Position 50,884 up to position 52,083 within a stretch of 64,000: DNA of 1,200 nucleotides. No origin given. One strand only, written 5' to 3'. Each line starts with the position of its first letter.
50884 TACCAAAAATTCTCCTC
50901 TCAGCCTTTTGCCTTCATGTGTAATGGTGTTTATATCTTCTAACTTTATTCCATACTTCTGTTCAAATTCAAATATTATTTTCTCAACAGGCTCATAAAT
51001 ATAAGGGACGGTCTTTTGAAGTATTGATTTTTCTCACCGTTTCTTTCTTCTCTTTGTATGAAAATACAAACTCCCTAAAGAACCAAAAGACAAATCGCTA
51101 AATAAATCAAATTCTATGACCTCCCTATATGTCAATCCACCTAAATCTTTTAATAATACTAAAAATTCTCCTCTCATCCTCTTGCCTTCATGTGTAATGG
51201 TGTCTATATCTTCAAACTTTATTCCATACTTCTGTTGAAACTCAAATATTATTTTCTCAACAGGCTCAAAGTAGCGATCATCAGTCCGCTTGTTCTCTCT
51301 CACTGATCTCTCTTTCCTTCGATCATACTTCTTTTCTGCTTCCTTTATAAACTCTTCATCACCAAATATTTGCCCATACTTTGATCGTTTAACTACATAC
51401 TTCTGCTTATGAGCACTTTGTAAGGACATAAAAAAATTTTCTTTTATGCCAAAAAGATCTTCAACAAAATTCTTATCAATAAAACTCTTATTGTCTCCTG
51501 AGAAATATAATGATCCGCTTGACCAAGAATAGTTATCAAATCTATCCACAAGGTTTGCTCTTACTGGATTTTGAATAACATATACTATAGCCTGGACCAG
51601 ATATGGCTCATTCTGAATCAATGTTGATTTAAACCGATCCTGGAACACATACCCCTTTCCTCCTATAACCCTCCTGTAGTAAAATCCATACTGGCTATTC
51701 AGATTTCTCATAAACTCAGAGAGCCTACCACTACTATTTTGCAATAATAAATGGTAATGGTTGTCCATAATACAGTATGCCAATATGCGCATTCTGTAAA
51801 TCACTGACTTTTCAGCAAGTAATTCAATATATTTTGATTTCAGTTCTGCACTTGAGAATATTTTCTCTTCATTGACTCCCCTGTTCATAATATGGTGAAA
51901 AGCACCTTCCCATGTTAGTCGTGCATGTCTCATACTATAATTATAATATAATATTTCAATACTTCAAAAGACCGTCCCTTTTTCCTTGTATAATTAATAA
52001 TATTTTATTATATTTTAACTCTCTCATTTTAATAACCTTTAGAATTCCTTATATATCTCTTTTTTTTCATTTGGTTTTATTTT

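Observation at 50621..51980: HUH-transposase element with perfect 25-bp inverted flanks, an older truncated tandem copy, and an adjacent GC-rich 27-bp tandem repeat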

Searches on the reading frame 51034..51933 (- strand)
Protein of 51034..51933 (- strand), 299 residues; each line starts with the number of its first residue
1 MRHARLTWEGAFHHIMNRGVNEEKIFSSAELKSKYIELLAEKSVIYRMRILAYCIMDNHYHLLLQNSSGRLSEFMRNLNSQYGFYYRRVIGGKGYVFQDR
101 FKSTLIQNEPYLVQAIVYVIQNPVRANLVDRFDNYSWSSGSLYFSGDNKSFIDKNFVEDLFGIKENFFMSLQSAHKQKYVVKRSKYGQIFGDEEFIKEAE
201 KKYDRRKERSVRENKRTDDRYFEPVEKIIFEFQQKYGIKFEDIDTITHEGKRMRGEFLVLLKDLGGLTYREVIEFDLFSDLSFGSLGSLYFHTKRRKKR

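Call 6: search_protein_families(library=pfam, proteins=[window:51034-51933:-], max_evalue=0.1)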
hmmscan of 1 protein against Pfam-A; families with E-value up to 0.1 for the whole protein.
window:51034-51933:- (299 aa): 1 family
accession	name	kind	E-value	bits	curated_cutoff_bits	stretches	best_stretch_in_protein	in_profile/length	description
PF01797.21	Y1_Tnp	-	6.7e-09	36.4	23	1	14-109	8-109/121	Transposase IS200 like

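Call 10: find_homologous_proteins(query=window:51034-51933:-)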
Query window:51034-51933:- (299 aa): 493 proteins with E <= 0.001 among 1053 candidates; the best 120 are listed.
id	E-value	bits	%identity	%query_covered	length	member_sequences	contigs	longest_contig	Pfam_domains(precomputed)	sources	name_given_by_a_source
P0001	4.9e-187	638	95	100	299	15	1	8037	PF01797.22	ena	-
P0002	5.6e-184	628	93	100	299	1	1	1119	PF01797.22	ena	-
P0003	2.3e-151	521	97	81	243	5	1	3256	PF01797.22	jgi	jgi:REP element-mobilizing transposase RayT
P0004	8.1e-136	470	72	97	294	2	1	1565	PF01797.22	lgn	-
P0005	3.6e-124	432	66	98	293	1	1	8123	PF01797.22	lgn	-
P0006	6.3e-115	401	69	87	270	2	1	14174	PF01797.22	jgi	jgi:REP element-mobilizing transposase RayT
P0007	4.7e-113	395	67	90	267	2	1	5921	PF01797.22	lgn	-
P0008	5.3e-110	385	58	99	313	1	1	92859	PF01797.22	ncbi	-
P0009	1.4e-109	384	65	90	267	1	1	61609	-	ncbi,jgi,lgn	-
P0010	5.8e-109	382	57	99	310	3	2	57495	PF01797.22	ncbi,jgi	-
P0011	3.4e-105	369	56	99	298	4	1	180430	PF01797.22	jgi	-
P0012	3.8e-105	369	56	99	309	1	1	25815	PF01797.22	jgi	jgi:REP element-mobilizing transposase RayT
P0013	9.3e-102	358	55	100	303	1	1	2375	PF01797.22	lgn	-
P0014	1.1e-100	355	55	99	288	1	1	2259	PF01797.22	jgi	-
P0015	1.7e-100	354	56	99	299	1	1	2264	PF01797.22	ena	-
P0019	1.6e-96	341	53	100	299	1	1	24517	PF01797.22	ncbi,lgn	ncbi:MAG: transposase [Acidobacteriota bacterium]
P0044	6.5e-92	326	49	100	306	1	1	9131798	PF01797.22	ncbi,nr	ncbi:MAG: transposase [Candidatus Aminicenantes bacterium]|nr:MAG: transposase [Candidatus Aminicena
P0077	1.1e-88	315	49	100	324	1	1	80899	PF01797.22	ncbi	-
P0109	2.3e-86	308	48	99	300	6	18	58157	PF01797.22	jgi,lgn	-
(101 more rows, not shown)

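Call 11: search_protein_families(library=ncbifam, proteins=[window:51034-51933:-], max_evalue=0.01)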
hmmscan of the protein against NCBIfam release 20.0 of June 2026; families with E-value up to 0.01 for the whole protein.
window:51034-51933:- (299 aa): 1 family
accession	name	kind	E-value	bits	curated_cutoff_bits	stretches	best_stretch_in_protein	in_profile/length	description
NF047646.1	REP_Tyr_transpos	equivalog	1.7e-18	66.9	80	1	4-138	3-146/146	REP-associated tyrosine transposase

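Call 12: find_encoding_contigs(protein=window:51034-51933:-, flank=10000, max_places=10)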
Protein window:51034-51933:- (299 aa): no gene with exactly this product is on record in the collection.

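Call 13: find_encoding_contigs(protein=P0001, flank=10000, max_places=10)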
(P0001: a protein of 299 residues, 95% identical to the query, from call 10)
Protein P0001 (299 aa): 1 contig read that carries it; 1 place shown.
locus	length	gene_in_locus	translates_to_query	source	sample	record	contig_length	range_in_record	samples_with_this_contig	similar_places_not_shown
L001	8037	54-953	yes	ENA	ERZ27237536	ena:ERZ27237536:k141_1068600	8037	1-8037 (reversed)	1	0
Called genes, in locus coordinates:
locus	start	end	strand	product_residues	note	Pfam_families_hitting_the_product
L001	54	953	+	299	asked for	PF01797:Y1_Tnp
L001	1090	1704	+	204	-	PF00440:TetR_N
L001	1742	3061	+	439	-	PF02321:OEP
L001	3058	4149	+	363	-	PF25917:BSH_RND (weak), PF25973:BSH_CzcB, PF25876:HH_MFP_RND (weak), PF25881:HH_YBHG (faint), PF25954:Beta-barrel_RND_2, PF25967:RND-MFP_C (weak), PF25975:CzcB_C (weak), PF25989:YknX_C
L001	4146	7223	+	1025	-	PF00873:ACR_tran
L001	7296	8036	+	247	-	?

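Call 32: search_solved_structures(query=A1, max_evalue=1, show_alignments=3)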
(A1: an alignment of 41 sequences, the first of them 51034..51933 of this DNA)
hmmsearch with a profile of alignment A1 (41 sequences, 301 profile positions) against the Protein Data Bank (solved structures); distinct sequences matched with E-value up to 1: 8.
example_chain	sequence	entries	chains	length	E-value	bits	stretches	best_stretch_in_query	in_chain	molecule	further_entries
4er8_A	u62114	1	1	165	0.015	17.8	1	48-141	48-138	TnpArep for protein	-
8gme_A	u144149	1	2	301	0.045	16.3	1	142-197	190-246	gp32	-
5nkm_E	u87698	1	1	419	0.29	13.6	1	28-82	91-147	Protein smg-8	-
5nkk_A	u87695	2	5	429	0.3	13.5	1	28-82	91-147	Protein smg-8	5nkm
8owy_A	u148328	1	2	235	0.72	12.3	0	24-125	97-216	tRNA N(3)-methylcytidine methyltransferase METTL6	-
2xma_A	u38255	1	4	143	0.75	12.2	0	37-81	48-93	TRANSPOSASE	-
2xo6_A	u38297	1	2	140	0.81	12.1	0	37-81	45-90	TRANSPOSASE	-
2xm3_A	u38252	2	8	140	0.81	12.1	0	37-81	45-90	TRANSPOSASE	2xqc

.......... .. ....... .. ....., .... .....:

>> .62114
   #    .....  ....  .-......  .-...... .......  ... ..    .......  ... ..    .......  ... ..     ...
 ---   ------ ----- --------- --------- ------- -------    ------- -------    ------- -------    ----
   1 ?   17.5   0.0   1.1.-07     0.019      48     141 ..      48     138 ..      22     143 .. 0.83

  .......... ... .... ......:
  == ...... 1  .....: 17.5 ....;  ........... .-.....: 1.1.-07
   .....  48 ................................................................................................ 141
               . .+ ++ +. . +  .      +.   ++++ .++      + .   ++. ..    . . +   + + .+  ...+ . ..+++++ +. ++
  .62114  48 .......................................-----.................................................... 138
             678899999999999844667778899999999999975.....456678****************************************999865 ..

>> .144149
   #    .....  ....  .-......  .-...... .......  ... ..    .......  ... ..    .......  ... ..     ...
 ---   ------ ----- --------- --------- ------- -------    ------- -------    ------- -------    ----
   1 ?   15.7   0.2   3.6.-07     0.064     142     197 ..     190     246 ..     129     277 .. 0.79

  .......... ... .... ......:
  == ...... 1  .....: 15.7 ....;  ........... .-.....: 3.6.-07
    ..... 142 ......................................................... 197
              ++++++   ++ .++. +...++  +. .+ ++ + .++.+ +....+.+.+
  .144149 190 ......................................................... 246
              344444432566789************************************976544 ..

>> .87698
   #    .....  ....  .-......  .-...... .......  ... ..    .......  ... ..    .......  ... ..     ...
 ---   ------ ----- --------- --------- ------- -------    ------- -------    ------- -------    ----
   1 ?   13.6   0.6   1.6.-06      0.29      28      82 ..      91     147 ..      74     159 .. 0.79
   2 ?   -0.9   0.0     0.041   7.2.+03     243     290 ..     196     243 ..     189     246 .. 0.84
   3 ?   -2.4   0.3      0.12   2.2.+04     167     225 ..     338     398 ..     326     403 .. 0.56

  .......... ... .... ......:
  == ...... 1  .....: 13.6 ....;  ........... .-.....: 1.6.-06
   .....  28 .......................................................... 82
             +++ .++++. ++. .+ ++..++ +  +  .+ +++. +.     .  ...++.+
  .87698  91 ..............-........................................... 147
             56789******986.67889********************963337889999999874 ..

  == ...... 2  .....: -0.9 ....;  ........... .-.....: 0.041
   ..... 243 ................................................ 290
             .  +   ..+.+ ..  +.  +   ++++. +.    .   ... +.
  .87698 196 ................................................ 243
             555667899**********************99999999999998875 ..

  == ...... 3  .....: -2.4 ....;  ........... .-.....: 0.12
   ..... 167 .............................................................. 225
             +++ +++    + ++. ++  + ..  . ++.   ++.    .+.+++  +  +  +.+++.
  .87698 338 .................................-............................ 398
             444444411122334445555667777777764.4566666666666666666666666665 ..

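Call 38: predict_structure(alignment_id=A1)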
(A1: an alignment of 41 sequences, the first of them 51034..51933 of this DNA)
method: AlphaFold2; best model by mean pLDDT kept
length: 299 residues; sequences in the alignment: 41
mean_pLDDT: 88.7   pTM: 0.66
mean pLDDT of the five models: 88.7, 88.2, 86.7, 86.4, 86.2
residues with pLDDT >= 90: 211; 70-90: 61; 50-70: 11; < 50: 16
segments of 3 or more residues with pLDDT < 50: 206-219
pLDDT, mean of each block of 10 residues (from residue 1): 70 96 95 98 97 98 95 94 96 87 94 96 94 94 86 95 94 77 87 89 54 44 86 92 92 96 90 92 93 90
secondary structure, 60 per line:
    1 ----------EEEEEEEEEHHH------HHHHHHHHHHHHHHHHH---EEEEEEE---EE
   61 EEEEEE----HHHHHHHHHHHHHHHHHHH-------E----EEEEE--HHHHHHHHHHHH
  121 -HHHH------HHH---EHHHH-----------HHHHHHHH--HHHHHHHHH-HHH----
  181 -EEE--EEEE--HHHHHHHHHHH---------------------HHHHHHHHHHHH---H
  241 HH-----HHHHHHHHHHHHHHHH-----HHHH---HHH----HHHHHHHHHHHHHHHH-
elements in order: E11-19 H29-45 E49-55 E59-66 H71-89 E102-106 H109-120 H122-125 H139-142 H154-161 H164-172 E182-184 E187-190 H193-203 H225-236 H248-263 H269-272 H283-298

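Call 41: find_encoding_contigs(protein=P0008, flank=3000, max_places=3)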
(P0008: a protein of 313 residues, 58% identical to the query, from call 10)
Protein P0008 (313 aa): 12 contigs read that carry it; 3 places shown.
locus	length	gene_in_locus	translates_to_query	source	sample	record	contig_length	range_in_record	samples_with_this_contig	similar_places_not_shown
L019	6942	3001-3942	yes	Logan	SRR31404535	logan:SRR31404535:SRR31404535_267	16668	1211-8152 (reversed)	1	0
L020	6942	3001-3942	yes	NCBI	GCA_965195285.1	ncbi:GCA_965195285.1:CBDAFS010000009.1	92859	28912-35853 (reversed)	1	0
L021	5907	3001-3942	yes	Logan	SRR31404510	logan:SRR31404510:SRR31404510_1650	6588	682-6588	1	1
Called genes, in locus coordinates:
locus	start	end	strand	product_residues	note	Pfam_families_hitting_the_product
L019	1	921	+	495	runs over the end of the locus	PF00160:Pro_isomerase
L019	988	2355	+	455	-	PF00171:Aldedh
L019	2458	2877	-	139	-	PF01402:RHH_1, PF08753:NikR_C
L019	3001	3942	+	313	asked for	PF01797:Y1_Tnp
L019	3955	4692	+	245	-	PF00881:Nitroreductase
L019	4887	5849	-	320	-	PF00293:NUDIX, PF02581:TMP-TENI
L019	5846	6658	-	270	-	PF01946:Thi4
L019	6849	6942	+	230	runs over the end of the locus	PF02578:Cu-oxidase_4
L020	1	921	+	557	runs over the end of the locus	PF00160:Pro_isomerase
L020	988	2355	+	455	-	PF00171:Aldedh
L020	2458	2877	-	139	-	PF01402:RHH_1, PF08753:NikR_C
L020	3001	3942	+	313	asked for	PF01797:Y1_Tnp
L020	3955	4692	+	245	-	PF00881:Nitroreductase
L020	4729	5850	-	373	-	PF00293:NUDIX, PF02581:TMP-TENI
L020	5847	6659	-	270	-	PF01946:Thi4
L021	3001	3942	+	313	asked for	PF01797:Y1_Tnp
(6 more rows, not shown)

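Call 42: find_encoding_contigs(protein=P0011, flank=3000, max_places=3)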
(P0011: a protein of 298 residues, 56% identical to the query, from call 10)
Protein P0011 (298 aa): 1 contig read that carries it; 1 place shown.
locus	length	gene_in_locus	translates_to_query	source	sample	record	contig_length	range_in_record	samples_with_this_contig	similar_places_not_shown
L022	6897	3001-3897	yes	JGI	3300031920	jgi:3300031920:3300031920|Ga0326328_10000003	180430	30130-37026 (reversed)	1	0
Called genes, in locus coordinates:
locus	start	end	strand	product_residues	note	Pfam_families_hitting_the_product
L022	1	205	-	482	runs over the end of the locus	PF00474:SSF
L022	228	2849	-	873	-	PF00246:Peptidase_M14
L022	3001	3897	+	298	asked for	PF01797:Y1_Tnp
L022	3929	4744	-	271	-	PF01784:DUF34_NIF3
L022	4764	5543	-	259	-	PF08543:Phos_pyr_kin, PF00294:PfkB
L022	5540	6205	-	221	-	PF02525:Flavodoxin_2, PF03358:FMN_red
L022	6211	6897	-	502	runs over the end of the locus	PF04851:ResIII, PF00270:DEAD, PF00271:Helicase_C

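Call 43: find_encoding_contigs(protein=P0044, flank=3000, max_places=3)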
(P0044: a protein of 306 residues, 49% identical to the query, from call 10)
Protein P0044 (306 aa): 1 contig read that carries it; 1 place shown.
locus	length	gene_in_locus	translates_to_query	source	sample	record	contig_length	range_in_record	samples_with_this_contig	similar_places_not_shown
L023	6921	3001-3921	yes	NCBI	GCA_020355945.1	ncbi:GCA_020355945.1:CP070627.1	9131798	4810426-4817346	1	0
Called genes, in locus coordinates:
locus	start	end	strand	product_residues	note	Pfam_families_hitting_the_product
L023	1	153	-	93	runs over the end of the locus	PF17170:DUF5128 (weak)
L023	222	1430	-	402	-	PF17170:DUF5128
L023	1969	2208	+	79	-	-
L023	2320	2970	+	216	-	PF13368:Toprim_C_rpt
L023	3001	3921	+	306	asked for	PF01797:Y1_Tnp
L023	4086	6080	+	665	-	PF16868:NMT1_3 (faint)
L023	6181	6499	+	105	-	PF03781:FGE-sulfatase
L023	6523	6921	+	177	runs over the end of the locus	PF03994:DUF350 (weak)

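Call 50: find_encoding_contigs(protein=P0005, flank=2000, max_places=2)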
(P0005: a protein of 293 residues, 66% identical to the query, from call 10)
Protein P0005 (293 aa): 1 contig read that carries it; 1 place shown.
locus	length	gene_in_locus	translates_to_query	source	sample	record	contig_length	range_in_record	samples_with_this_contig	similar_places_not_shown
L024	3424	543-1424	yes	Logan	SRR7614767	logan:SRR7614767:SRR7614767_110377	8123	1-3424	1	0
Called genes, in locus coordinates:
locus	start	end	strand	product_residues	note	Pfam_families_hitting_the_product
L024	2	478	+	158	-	?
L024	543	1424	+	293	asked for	PF01797:Y1_Tnp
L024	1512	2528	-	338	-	PF13349:DUF4097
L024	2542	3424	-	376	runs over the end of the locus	PF13349:DUF4097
